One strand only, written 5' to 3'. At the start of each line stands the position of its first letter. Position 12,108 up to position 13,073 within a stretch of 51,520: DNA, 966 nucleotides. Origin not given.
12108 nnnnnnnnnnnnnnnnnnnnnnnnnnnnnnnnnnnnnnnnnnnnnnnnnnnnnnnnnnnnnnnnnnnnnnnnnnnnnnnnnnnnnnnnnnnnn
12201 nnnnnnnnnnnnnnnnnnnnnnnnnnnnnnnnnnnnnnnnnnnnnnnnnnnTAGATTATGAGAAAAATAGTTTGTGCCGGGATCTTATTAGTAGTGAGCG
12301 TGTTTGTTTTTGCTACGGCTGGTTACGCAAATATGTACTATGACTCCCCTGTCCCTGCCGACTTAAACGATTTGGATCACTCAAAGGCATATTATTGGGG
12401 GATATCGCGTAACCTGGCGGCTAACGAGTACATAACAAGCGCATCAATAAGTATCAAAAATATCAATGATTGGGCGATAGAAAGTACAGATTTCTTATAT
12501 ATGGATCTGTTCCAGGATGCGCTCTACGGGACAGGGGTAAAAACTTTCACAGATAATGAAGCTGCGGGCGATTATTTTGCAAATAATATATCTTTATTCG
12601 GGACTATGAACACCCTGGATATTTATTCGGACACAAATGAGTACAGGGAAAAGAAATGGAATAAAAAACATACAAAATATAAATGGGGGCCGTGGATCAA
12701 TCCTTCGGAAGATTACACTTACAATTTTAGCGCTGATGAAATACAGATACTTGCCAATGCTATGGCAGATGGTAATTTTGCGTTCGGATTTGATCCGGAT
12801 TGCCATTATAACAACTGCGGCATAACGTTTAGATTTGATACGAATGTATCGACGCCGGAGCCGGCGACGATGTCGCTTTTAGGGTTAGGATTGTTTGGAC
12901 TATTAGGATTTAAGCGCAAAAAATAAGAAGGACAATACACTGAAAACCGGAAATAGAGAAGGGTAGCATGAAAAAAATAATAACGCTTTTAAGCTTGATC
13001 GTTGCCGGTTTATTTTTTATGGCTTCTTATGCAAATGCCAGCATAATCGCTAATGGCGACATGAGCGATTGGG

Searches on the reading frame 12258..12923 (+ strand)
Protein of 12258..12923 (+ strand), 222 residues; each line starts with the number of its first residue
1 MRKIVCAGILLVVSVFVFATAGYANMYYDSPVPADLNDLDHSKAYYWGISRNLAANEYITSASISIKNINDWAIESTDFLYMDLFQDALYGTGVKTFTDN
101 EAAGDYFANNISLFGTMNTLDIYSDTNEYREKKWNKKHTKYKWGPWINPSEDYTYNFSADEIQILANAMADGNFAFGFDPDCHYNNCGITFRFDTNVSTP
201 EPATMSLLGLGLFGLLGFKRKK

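Call 3: search_protein_families(library=ncbifam, proteins=[window:12258-12923:+], max_evalue=10)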
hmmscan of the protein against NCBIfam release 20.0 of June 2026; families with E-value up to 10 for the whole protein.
window:12258-12923:+ (222 aa): 11 families
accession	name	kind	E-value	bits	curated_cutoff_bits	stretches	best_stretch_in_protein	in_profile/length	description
NF038125.1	PEP_CTERM_THxN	subfamily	3.1e-07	30.2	85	1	153-222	171-246/246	THxN family PEP-CTERM protein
TIGR02595.1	PEP_CTERM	domain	5.3e-05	23.8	16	1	199-222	1-23/24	PEP-CTERM sorting domain-containing protein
NF041538.1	PEP_EDSA_1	subfamily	0.00015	21.5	100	1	194-221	277-306/307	EDSAP-1 family PEP-CTERM protein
NF033554.9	floc_PepA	equivalog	0.00036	20.4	80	1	80-222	124-260/261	flocculation-associated PEP-CTERM protein PepA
TIGR03778.1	VPDSG_CTERM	subfamily_domain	0.0019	18.3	22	1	204-221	7-24/24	VPDSG-CTERM sorting domain-containing protein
NF041927.1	Xrt_dep_XDP1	equivalog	0.0022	18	125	1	195-222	215-242/242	exosortase-dependent surface protein XDP1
NF038120.1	PEP_CTERM_QFxxD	subfamily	0.028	14.3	80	1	199-220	193-214/215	NF038120 family PEP-CTERM protein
NF038118.1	PEP_CTERM_CCXG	equivalog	0.031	13.9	90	1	195-222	171-199/199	CCXG family PEP-CTERM protein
NF038126.1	PEP_CTERM_FxDxF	subfamily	0.071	13.3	50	1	200-218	143-160/165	FxDxF family PEP-CTERM protein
NF041742.1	WGxxGxxG_fam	subfamily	0.24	12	35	1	206-221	53-69/69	WGxxGxxG family protein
NF042414.1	CLC_0170_fam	subfamily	2.6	8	30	1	123-148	18-43/56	CLC_0170 family protein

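Call 4: search_protein_families(library=pfam, proteins=[window:12258-12923:+], max_evalue=10)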
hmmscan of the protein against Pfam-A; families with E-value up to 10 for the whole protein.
window:12258-12923:+ (222 aa): 3 families
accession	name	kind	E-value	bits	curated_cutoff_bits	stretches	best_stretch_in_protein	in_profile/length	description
PF07589.16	PEP-CTERM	-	1.9e-07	31.3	20.7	1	198-221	1-24/24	PEP-CTERM motif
PF18205.6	VPDSG-CTERM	-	0.0017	18.6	25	1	204-222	8-26/26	VPDSG-CTERM motif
PF13786.12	DUF4179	-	0.19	12.6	30.1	1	4-65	11-66/94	Domain of unknown function (DUF4179)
